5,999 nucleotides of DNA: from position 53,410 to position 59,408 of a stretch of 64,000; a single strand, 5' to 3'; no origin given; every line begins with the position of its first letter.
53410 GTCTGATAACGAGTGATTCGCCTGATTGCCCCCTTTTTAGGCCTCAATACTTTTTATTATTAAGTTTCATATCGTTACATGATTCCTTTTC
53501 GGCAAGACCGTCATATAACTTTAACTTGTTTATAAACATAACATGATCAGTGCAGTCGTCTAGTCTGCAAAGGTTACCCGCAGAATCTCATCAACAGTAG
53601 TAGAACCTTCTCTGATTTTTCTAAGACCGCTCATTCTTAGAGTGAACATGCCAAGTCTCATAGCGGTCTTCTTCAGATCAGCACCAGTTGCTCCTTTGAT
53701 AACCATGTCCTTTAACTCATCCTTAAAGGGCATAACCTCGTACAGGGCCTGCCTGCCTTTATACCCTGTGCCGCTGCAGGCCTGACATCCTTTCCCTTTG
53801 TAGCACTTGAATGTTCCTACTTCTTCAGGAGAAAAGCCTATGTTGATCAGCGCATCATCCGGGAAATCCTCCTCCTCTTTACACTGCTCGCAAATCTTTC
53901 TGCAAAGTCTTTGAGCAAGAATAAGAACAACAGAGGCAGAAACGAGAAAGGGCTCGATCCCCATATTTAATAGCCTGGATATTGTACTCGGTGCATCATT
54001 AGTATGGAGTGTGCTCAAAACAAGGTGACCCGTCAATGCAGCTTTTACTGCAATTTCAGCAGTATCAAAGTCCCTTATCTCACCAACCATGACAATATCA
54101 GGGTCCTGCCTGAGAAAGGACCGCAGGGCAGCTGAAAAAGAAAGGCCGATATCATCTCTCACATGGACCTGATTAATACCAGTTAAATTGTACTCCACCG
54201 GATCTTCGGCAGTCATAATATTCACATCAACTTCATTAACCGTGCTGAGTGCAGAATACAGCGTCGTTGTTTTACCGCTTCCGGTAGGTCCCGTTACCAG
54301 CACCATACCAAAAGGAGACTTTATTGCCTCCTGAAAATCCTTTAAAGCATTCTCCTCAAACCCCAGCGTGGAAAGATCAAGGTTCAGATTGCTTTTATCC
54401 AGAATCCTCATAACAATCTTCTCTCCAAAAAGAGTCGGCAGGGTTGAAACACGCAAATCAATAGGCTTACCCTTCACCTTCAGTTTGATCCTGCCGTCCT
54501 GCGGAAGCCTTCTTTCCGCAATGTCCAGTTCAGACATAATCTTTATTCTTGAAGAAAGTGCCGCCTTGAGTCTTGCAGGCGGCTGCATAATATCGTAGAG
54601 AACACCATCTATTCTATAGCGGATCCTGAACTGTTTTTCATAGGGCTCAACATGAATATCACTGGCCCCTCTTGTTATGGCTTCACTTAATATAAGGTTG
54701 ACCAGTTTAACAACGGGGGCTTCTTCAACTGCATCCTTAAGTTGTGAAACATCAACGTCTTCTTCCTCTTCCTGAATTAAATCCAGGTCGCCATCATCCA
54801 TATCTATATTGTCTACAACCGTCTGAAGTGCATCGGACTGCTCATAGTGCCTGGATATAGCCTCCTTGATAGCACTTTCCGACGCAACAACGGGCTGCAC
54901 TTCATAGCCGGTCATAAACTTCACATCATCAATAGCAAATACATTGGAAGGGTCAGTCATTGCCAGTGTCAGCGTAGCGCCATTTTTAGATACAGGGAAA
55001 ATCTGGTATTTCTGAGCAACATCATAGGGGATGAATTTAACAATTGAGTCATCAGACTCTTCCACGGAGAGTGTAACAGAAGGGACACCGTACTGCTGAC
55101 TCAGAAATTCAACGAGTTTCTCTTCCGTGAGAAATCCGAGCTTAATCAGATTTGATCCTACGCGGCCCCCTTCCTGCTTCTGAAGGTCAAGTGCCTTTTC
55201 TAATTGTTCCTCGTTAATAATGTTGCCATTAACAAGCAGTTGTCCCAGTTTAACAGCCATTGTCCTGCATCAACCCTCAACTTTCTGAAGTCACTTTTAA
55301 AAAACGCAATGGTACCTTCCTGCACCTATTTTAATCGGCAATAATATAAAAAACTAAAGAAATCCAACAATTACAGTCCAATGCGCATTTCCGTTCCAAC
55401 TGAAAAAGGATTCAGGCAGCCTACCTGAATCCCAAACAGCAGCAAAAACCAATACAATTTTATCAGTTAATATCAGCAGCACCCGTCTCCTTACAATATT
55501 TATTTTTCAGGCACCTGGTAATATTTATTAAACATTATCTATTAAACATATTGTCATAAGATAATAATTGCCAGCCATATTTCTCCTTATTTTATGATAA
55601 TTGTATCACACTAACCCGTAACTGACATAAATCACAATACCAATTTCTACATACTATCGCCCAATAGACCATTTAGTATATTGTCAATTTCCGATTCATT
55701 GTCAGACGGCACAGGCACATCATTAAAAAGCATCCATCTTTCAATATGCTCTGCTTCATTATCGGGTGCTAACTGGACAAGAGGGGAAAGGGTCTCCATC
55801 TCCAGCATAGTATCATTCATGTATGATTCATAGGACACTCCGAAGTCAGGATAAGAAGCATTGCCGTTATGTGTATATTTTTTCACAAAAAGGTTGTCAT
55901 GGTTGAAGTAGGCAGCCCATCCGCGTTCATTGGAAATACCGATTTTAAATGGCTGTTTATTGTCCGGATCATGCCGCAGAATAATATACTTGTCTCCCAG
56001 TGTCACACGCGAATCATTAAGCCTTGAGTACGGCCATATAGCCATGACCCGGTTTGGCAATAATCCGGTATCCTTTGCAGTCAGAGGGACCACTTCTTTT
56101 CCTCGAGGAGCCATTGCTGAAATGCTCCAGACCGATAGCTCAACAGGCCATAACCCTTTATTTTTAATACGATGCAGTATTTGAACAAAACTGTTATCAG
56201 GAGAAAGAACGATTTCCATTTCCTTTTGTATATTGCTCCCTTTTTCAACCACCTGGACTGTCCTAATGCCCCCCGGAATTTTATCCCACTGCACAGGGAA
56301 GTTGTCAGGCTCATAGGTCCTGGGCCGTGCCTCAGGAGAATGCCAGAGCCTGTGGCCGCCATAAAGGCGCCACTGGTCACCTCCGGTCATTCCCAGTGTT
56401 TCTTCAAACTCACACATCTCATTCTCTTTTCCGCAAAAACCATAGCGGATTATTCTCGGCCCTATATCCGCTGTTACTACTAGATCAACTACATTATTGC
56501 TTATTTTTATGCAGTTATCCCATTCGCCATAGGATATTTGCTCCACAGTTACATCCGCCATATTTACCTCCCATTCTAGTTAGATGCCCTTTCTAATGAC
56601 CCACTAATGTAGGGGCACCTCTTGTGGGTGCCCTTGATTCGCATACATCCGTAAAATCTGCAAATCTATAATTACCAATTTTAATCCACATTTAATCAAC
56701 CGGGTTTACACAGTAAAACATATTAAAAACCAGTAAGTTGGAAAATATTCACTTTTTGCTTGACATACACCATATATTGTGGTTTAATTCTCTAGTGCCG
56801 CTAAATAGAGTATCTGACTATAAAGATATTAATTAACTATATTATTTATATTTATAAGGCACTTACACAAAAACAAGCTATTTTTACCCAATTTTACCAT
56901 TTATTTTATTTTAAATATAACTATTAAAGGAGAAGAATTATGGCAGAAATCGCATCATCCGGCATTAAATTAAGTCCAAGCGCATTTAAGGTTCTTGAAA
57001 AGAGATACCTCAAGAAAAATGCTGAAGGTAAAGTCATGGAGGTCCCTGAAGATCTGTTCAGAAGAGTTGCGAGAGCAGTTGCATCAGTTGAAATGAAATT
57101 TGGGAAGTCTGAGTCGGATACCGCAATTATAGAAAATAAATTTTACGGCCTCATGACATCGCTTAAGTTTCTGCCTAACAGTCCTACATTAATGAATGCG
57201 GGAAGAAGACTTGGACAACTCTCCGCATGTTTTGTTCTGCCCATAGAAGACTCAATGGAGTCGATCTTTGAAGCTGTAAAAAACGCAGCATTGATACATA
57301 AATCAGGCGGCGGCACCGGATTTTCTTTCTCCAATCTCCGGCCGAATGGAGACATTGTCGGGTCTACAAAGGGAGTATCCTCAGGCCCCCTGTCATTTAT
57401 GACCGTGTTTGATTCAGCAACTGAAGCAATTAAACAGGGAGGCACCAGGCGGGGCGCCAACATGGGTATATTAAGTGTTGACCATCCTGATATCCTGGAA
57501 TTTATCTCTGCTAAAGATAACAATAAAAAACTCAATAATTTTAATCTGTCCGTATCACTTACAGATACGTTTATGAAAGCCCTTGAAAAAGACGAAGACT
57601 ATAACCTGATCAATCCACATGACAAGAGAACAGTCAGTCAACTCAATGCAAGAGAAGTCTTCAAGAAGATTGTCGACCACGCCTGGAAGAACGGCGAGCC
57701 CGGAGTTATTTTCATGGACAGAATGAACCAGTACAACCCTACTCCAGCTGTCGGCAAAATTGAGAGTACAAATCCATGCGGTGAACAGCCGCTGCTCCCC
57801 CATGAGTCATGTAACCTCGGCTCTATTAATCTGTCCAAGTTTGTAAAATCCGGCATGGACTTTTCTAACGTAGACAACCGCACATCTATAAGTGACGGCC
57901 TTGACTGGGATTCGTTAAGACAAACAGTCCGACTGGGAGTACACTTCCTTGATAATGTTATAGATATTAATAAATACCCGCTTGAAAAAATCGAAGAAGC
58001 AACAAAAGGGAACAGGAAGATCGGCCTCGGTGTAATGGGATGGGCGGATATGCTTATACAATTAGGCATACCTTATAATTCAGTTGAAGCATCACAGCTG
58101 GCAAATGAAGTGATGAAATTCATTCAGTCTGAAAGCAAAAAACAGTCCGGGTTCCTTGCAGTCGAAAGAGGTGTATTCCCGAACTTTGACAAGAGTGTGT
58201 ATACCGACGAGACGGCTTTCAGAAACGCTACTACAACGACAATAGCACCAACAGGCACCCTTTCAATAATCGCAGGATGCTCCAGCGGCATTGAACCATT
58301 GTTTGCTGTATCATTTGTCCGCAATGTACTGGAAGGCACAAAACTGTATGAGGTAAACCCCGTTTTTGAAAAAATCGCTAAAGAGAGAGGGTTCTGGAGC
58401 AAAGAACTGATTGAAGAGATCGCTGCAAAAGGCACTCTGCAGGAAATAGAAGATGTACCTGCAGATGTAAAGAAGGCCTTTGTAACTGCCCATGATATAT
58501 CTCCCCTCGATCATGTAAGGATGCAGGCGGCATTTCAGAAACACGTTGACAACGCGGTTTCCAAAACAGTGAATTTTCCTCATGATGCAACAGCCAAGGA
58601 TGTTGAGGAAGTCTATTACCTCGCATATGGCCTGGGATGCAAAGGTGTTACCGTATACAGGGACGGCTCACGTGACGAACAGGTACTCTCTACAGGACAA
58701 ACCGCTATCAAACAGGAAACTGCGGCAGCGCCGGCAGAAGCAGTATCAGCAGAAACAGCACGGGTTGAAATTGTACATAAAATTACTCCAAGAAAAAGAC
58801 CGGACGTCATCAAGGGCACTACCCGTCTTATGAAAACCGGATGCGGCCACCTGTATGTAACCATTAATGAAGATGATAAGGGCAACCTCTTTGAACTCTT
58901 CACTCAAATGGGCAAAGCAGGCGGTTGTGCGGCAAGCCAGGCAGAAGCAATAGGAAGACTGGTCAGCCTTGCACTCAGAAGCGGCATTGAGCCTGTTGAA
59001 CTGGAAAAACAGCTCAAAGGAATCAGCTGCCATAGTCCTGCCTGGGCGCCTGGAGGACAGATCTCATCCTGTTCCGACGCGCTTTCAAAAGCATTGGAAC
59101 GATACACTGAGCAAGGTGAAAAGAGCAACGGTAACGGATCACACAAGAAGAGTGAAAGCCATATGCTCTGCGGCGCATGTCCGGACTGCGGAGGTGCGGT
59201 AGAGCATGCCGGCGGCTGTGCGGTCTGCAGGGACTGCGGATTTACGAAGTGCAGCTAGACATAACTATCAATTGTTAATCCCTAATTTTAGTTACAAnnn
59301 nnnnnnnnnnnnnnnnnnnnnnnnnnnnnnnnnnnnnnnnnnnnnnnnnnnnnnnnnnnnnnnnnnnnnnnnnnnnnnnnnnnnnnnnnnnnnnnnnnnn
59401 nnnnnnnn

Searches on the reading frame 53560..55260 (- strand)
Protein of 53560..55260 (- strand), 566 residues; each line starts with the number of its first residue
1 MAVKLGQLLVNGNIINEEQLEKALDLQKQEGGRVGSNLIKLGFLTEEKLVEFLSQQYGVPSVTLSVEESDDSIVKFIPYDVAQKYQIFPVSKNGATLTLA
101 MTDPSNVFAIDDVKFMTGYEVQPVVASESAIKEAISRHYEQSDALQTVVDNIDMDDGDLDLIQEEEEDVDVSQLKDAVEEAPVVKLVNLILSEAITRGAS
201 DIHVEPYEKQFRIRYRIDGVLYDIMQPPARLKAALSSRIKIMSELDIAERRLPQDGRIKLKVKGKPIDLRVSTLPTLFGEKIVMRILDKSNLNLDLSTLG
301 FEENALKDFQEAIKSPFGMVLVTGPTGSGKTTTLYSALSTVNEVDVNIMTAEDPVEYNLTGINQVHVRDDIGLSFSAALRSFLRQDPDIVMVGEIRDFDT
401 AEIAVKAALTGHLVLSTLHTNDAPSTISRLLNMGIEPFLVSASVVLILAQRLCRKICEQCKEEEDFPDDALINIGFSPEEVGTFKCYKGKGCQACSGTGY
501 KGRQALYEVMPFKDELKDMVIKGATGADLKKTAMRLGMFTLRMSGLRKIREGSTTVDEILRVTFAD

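Call 8: search_protein_families(library=pfam, proteins=[window:53560-55260:-], max_evalue=0.001)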
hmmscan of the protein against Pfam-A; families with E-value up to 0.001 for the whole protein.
window:53560-55260:- (566 aa): 3 families
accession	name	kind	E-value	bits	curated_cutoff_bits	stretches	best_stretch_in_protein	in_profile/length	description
PF00437.27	T2SSE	-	7.2e-146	486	24.9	1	177-561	2-370/370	Type II/IV secretion system protein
PF05157.20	MshEN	-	6e-24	84.3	23.1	1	57-143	1-88/90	MshEN domain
PF13191.12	AAA_16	-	0.00041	21.3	32.6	0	305-374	11-85/167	AAA ATPase domain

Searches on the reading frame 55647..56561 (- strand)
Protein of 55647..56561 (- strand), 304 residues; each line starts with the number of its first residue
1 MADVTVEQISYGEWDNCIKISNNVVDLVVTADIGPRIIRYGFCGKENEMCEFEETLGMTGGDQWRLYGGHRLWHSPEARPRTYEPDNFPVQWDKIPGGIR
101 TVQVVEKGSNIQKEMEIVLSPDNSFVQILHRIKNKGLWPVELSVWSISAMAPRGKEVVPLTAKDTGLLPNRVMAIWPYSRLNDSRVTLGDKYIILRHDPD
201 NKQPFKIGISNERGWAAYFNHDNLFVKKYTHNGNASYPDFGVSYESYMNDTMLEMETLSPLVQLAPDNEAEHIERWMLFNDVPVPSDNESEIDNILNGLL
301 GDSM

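Call 76: search_protein_families(library=pfam, proteins=[window:55647-56561:-], max_evalue=0.001)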
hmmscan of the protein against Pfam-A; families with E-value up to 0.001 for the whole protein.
window:55647-56561:- (304 aa): 2 families
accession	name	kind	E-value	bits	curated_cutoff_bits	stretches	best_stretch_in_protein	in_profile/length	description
PF14315.11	DUF4380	-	2.5e-10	40.2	29.4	1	108-278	120-294/295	Domain of unknown function (DUF4380)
PF20583.3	DUF6786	-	0.00012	21.4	27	0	100-218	144-265/376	Family of unknown function (DUF6786)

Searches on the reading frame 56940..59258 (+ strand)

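Call 76: search_protein_families(library=pfam, proteins=[window:56940-59258:+], max_evalue=0.001)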
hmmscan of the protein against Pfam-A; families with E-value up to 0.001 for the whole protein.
window:56940-59258:+ (772 aa): 3 families
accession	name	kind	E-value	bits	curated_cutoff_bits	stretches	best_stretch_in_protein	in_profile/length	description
PF02867.20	Ribonuc_red_lgC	-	4.6e-144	481.4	23.9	2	95-424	1-347/523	Ribonucleotide reductase, barrel domain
PF00317.26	Ribonuc_red_lgN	-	3.4e-23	81.9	28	1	10-92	2-77/77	Ribonucleotide reductase, all-alpha domain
PF12637.14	TSCPD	-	1.3e-21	77.1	22.8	1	631-722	7-87/88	TSCPD domain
